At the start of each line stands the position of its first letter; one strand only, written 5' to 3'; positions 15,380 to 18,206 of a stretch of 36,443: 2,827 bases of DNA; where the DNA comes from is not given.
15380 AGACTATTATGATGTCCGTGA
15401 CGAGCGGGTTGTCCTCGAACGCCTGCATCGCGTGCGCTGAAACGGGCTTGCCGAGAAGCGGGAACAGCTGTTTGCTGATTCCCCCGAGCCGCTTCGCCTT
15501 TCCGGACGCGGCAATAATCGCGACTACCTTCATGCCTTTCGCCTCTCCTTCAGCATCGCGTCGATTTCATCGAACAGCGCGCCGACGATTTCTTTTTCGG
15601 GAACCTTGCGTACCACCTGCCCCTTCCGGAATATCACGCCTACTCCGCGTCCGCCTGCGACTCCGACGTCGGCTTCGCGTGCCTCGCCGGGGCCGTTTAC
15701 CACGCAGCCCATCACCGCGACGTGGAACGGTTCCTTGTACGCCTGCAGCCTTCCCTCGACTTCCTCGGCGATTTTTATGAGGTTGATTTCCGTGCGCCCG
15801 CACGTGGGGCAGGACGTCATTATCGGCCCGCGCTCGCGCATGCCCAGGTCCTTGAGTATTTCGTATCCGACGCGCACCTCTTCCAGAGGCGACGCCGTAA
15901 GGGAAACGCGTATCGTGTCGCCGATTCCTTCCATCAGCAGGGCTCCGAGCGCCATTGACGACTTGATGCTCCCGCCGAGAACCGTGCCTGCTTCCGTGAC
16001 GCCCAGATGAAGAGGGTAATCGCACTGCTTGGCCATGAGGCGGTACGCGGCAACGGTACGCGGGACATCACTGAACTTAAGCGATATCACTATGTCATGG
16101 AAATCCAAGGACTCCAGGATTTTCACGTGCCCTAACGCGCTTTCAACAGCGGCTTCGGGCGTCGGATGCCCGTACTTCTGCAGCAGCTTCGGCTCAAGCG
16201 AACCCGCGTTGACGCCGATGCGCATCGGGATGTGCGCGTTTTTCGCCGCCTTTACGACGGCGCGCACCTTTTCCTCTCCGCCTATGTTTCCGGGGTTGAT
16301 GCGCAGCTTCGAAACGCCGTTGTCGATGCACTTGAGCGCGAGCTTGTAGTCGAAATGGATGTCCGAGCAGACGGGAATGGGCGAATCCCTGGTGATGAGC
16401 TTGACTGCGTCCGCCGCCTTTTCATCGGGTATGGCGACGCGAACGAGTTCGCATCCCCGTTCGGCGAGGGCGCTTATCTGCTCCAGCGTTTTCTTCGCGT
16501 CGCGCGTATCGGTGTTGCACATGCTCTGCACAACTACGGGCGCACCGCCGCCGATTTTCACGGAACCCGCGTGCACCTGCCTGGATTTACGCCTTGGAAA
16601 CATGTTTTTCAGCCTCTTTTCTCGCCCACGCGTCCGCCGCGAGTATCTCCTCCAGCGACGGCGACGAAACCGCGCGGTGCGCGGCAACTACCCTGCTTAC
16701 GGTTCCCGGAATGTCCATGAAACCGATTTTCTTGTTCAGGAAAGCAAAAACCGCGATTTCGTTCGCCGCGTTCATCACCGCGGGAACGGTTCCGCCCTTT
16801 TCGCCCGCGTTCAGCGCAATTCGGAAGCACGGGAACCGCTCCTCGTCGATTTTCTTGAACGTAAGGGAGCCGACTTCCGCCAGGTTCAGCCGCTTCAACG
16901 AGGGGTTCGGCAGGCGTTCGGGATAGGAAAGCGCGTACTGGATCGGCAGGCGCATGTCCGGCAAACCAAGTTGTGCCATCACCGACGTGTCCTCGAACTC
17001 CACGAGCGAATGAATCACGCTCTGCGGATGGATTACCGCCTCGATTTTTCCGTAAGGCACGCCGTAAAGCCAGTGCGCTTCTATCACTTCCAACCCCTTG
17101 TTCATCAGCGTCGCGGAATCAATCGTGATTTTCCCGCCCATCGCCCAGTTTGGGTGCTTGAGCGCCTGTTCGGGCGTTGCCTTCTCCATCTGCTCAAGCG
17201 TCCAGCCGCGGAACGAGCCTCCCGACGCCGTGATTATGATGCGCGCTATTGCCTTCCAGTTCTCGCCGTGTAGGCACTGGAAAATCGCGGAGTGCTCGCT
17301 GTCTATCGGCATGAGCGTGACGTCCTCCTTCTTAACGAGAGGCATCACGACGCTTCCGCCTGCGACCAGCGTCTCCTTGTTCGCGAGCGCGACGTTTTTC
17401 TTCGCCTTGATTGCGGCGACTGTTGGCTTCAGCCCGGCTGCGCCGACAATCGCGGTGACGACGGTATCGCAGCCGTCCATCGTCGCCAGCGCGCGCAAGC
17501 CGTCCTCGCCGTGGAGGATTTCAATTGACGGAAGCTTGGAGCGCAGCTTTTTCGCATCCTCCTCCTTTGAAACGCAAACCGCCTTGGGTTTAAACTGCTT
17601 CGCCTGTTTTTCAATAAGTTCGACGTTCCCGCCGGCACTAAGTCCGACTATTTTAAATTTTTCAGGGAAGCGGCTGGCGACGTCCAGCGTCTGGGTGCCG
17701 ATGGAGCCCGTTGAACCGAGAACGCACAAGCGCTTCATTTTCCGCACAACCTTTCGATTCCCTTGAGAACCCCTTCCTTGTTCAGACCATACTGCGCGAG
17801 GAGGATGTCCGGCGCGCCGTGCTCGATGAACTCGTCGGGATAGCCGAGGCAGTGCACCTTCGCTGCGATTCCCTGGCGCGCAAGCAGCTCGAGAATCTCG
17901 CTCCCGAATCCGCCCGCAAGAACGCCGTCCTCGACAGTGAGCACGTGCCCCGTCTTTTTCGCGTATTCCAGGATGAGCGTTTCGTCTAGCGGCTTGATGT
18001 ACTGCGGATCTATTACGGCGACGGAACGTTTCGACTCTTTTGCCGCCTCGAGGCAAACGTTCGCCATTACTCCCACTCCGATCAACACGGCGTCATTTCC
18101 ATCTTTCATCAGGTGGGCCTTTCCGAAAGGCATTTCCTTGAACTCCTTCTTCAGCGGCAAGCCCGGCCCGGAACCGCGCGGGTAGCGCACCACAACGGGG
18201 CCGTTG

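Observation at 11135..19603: Complete bacterial-type MEP/DOXP isoprenoid pathway plus GGPP synthase in one 8.5-kb island of an archaeal chromosome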

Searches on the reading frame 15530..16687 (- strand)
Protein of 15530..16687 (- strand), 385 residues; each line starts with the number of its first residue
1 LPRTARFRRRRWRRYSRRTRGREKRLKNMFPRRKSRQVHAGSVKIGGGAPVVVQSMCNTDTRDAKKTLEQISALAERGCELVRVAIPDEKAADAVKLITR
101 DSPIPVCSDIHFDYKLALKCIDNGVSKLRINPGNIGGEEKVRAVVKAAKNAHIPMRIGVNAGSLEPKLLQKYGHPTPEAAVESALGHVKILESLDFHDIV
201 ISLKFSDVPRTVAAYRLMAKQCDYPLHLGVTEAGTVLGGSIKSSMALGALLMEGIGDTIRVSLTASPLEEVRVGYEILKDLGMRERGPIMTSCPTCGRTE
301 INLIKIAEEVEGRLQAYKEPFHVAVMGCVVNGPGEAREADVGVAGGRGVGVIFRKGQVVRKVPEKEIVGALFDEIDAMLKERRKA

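Call 3: search_protein_families(library=pfam, proteins=[window:15530-16687:-])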
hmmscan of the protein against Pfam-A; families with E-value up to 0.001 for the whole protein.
window:15530-16687:- (385 aa): 1 family
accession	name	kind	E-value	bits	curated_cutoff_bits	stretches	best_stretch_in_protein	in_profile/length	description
PF04551.19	GcpE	-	2.2e-152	507.4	32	1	36-376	2-342/343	GcpE protein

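Call 4: search_protein_families(library=ncbifam, proteins=[window:15530-16687:-])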
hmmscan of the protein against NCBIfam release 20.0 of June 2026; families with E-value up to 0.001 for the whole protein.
window:15530-16687:- (385 aa): 4 families
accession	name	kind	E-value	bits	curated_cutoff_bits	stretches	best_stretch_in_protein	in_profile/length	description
NF001540.0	PRK00366.1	equivalog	1e-153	511.5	345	1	25-381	6-363/364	flavodoxin-dependent (E)-4-hydroxy-3-methylbut-2-enyl-diphosphate synthase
TIGR00612.1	ispG_gcpE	equivalog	1.4e-130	435.7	280.25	1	32-374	1-355/357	(E)-4-hydroxy-3-methylbut-2-enyl-diphosphate synthase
NF001912.0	PRK00694.1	equivalog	7.4e-70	236.2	1045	3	138-280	144-290/606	4-hydroxy-3-methylbut-2-en-1-yl diphosphate synthase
NF002534.0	PRK02048.1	equivalog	5.4e-68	230.2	886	3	139-286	141-292/613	4-hydroxy-3-methylbut-2-en-1-yl diphosphate synthase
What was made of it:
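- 15530..16603 (-): ispG (HMBPP synthase), 357 aa, the two-domain bacterial type. PF04551 scores 507 bits and NF001540 scores 512 bits (cut-off 345) (calls 3, 4).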

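Call 44: search_protein_representatives(protein=window:15533-16603:-)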
Query: 357 residues. Proteins with E-value up to 0.001 (for the whole library): 12830; up to 1e-10: 6919; up to 1e-30: 2075. The best 150 are listed.
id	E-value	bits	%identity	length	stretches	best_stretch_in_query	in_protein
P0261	1.6e-159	547.1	50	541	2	10-347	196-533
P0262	4.2e-129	447.0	57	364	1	1-351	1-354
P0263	5.0e-128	443.5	61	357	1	3-354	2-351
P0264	3.2e-119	414.5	57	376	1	7-352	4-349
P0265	2.3e-118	411.7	54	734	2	1-305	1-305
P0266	6.8e-117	406.9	57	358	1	1-350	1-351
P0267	5.1e-115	400.7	55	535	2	2-308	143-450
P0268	6.2e-114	397.1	54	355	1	6-354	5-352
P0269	5.4e-112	390.8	53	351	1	4-345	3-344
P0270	1.9e-111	389.0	52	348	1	4-347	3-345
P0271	4.4e-110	384.5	51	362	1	4-352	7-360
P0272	7.5e-109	380.4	53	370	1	2-351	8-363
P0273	2.2e-108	378.9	53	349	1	9-350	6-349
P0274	1.3e-107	376.3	50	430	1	7-351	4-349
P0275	1.5e-107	376.2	51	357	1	3-356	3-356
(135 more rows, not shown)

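Call 45: list_cluster_members(proteins=[P0261, P0262, P0263, P0264, P0265, P0266, P0267, P0268, P0269, P0270])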
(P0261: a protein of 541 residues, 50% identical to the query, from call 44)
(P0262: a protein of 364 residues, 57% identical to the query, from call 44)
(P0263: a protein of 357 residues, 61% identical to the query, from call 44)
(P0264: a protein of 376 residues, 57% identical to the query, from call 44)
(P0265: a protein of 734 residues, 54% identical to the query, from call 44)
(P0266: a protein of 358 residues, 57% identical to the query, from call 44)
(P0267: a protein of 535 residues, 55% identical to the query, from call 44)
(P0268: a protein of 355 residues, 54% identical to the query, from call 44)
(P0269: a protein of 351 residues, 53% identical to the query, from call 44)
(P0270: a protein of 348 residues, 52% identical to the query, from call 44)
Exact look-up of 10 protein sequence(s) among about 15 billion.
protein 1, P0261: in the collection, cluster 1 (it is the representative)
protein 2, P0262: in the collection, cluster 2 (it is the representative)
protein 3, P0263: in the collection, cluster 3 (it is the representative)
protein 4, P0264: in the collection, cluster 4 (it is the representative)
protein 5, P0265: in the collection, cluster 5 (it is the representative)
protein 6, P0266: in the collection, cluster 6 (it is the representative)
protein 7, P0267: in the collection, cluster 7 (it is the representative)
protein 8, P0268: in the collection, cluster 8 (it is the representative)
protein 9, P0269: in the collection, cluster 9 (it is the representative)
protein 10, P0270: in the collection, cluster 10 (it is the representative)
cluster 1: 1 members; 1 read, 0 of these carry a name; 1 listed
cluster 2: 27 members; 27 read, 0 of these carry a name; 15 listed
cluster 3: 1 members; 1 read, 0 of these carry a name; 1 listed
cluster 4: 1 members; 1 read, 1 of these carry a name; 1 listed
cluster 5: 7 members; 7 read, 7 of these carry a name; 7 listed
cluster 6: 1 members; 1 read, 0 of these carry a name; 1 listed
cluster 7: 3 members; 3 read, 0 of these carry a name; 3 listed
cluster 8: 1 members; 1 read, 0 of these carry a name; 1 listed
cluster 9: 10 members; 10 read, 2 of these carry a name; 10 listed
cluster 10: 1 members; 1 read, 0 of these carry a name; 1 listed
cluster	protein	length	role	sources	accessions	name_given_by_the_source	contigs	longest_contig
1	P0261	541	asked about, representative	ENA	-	-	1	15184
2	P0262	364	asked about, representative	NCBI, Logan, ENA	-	-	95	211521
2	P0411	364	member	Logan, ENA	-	-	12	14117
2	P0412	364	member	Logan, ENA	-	-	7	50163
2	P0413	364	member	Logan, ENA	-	-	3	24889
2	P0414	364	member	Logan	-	-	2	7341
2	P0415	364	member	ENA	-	-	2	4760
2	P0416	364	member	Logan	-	-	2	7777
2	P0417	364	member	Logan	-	-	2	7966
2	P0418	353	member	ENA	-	-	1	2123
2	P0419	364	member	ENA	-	-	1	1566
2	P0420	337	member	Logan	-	-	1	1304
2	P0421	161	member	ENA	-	-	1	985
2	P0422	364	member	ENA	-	-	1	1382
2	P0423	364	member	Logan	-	-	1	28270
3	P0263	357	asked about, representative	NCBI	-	-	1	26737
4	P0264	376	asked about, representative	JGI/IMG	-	(E)-4-hydroxy-3-methylbut-2-enyl-diphosphate synthase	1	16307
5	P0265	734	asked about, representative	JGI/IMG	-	(E)-4-hydroxy-3-methylbut-2-enyl-diphosphate synthase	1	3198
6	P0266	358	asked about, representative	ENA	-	-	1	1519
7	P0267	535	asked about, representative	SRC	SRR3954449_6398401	-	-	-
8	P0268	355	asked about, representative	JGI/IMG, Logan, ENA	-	-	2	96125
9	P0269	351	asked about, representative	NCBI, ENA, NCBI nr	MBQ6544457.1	MAG: flavodoxin-dependent (E)-4-hydroxy-3-methylbut-2-enyl-diphosphate synthase ... | flavodoxin-dependent (E)-4-hydroxy-3-methylbut-2-enyl-diphosphate synthase ...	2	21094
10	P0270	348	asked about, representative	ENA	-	-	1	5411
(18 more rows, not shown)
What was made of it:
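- Tried and rejected: Names for the nearest IspG representatives (call 45).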

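Call 46: find_encoding_contigs(protein=P0263, flank=10000, max_places=2)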
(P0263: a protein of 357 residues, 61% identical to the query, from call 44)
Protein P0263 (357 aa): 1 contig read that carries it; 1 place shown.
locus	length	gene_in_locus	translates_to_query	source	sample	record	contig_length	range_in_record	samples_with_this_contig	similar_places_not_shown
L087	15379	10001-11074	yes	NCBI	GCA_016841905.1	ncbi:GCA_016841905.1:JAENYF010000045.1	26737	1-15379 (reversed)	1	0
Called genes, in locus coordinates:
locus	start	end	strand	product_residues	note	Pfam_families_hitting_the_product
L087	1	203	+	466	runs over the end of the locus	PF01078:Mg_chelatase (faint), PF00004:AAA (weak), PF07728:AAA_5 (weak), PF00004:AAA (weak), PF07724:AAA_2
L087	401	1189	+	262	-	PF06018:CodY, PF08222:HTH_CodY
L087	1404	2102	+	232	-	PF00318:Ribosomal_S2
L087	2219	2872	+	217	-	PF00889:EF_TS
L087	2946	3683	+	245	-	PF00696:AA_kinase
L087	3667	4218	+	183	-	PF01765:RRF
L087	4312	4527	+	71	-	-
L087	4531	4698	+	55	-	PF00037:Fer4 (weak), PF13237:Fer4_10, PF12838:Fer4_7, PF13187:Fer4_9, PF25160:LdpA_Fe-S-bd (weak), PF12797:Fer4_2 (weak), PF00037:Fer4, PF12837:Fer4_6 (weak), +6 more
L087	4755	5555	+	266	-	PF01255:Prenyltransf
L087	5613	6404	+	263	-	PF01148:CTP_transf_1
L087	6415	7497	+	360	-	PF01594:AI-2E_transport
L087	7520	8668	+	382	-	PF02670:DXP_reductoisom, PF08436:DXP_redisom_C, PF13288:DXPR_C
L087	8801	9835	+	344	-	PF02163:Peptidase_M50, PF13180:PDZ_2, PF00595:PDZ, PF17820:PDZ_6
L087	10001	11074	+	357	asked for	PF04551:GcpE, PF26540:GcpE_C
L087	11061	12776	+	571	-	PF00587:tRNA-synt_2b, PF04073:tRNA_edit, PF03129:HGTP_anticodon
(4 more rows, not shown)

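Call 47: find_encoding_contigs(protein=P0262, flank=10000, max_places=2)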
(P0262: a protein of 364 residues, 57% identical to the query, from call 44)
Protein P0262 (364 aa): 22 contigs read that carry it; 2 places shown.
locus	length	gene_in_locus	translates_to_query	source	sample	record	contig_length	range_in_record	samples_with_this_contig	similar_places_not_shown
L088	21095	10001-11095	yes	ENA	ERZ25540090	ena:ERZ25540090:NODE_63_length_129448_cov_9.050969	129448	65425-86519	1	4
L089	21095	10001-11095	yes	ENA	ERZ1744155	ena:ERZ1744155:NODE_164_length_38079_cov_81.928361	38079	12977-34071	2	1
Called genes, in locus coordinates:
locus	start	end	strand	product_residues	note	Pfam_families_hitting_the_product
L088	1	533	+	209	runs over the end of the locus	PF00163:Ribosomal_S4, PF01479:S4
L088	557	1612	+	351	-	PF01193:RNA_pol_L, PF01000:RNA_pol_A_bac, PF03118:RNA_pol_A_CTD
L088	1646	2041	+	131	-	PF01196:Ribosomal_L17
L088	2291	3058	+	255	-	PF00318:Ribosomal_S2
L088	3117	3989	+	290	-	PF00889:EF_TS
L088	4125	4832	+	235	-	PF00696:AA_kinase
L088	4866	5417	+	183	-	PF01765:RRF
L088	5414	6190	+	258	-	PF01255:Prenyltransf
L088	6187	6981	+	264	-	PF01148:CTP_transf_1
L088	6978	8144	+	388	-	PF02670:DXP_reductoisom, PF08436:DXP_redisom_C, PF13288:DXPR_C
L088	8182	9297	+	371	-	PF02163:Peptidase_M50, PF00595:PDZ, PF13180:PDZ_2, PF17820:PDZ_6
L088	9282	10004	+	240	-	PF00814:TsaD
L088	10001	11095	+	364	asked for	PF04551:GcpE, PF26540:GcpE_C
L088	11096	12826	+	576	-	PF00587:tRNA-synt_2b, PF04073:tRNA_edit, PF03129:HGTP_anticodon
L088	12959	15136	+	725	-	PF13328:HD_4, PF04607:RelA_SpoT, PF02824:TGS, PF19296:RelA_AH, PF28438:RelA_RIS, PF13291:ACT_4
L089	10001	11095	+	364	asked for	PF04551:GcpE, PF26540:GcpE_C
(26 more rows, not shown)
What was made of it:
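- The nearest IspG representatives (61% and 57%) lie in the Bacillota-type uppS-cdsA-dxr-rseP-ispG-proS context (calls 44, 46, 47).
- Tried and rejected: I used their genomic context instead (calls 46, 47).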

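Call 58: search_solved_structures(query=window:15533-16603:-, max_evalue=1e-30, show_alignments=1)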
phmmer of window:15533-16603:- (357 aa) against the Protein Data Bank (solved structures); distinct sequences matched with E-value up to 1e-30: 4.
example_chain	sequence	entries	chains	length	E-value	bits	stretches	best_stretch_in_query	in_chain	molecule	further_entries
3noy_A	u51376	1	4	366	4.4e-109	368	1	1-353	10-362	4-hydroxy-3-methylbut-2-en-1-yl diphosphate synthase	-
4mwa_A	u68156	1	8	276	9.6e-96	324.2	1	3-270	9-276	4-hydroxy-3-methylbut-2-en-1-yl diphosphate synthase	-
2y0f_A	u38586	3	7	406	3.2e-59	204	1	4-316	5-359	4-HYDROXY-3-METHYLBUT-2-EN-1-YL DIPHOSPHATE SYNTHASE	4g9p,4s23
4s38_A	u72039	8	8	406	9.2e-59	202.6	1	4-316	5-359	4-hydroxy-3-methylbut-2-en-1-yl diphosphate synthase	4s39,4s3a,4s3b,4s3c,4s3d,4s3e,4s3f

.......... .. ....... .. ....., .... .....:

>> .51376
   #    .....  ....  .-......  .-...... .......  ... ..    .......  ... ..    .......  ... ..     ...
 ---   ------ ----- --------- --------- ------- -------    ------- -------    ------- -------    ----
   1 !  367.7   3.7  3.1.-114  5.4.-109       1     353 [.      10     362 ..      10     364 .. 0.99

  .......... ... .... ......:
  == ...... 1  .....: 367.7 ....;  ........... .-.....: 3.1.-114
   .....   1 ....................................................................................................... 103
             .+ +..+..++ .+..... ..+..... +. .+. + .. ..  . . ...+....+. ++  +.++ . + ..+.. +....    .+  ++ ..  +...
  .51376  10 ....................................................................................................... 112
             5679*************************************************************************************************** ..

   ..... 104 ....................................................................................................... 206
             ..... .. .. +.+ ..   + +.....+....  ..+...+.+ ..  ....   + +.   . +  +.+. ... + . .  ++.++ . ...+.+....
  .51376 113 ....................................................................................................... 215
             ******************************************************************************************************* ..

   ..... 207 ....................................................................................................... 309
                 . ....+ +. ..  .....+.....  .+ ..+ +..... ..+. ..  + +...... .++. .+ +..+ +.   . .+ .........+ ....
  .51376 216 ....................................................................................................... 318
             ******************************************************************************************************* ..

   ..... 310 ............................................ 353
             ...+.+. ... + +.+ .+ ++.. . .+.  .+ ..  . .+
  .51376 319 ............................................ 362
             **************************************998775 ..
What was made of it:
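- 15530..16603 (-): The best PDB match is 3noy at E = 4e-109, with CPTCGR and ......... conserved (call 58).
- On MEP/DOXP pathway (seven enzymes): IspG: NF001540 scores 512 (cut-off 345), with CPTCGR and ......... aligned to 3noy (calls 4, 58).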

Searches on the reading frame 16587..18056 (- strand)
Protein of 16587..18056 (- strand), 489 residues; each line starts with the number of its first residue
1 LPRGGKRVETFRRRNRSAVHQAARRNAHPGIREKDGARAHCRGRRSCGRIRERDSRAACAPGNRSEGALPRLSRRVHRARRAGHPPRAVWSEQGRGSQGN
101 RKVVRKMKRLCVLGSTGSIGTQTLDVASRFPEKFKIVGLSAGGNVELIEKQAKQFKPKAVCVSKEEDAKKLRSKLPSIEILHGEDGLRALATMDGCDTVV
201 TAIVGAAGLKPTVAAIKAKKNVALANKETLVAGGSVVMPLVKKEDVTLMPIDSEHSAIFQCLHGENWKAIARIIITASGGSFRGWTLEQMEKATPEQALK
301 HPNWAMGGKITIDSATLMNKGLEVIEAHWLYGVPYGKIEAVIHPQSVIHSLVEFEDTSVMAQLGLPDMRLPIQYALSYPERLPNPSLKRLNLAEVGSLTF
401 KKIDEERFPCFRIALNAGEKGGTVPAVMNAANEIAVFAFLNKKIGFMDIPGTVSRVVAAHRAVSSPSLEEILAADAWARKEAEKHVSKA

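Call 3: search_protein_families(library=pfam, proteins=[window:16587-18056:-])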
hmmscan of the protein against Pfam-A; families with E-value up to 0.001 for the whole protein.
window:16587-18056:- (489 aa): 3 families
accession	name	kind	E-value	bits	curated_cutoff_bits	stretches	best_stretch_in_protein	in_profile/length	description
PF02670.22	DXP_reductoisom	-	3.7e-47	160.7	21.7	1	110-234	1-129/129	1-deoxy-D-xylulose 5-phosphate reductoisomerase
PF13288.12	DXPR_C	-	3.7e-44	150.1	27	1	363-480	1-114/115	DXP reductoisomerase C-terminal domain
PF08436.17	DXP_redisom_C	-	3.3e-41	139.7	26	1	248-331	1-84/84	1-deoxy-D-xylulose 5-phosphate reductoisomerase C-terminal domain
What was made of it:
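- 16587..17738 (-): dxr (DXP reductoisomerase), 383 aa. Three Dxr Pfam domains (call 3).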

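Call 4: search_protein_families(library=ncbifam, proteins=[window:16587-18056:-])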
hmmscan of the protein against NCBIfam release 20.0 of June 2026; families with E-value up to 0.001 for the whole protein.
window:16587-18056:- (489 aa): 3 families
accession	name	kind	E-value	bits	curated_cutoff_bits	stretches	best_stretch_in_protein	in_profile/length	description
NF009114.0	PRK12464.1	equivalog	1.6e-174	580.4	461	1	107-488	2-384/389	1-deoxy-D-xylulose-5-phosphate reductoisomerase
TIGR00243.1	Dxr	equivalog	1.8e-161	537.4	315.7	1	107-487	1-385/389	1-deoxy-D-xylulose-5-phosphate reductoisomerase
NF003938.0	PRK05447.1-1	equivalog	2.7e-132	441.6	515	1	107-488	1-395/398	1-deoxy-D-xylulose-5-phosphate reductoisomerase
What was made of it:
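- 16587..17738 (-): NF009114 scores 580 bits (cut-off 461) (call 4).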
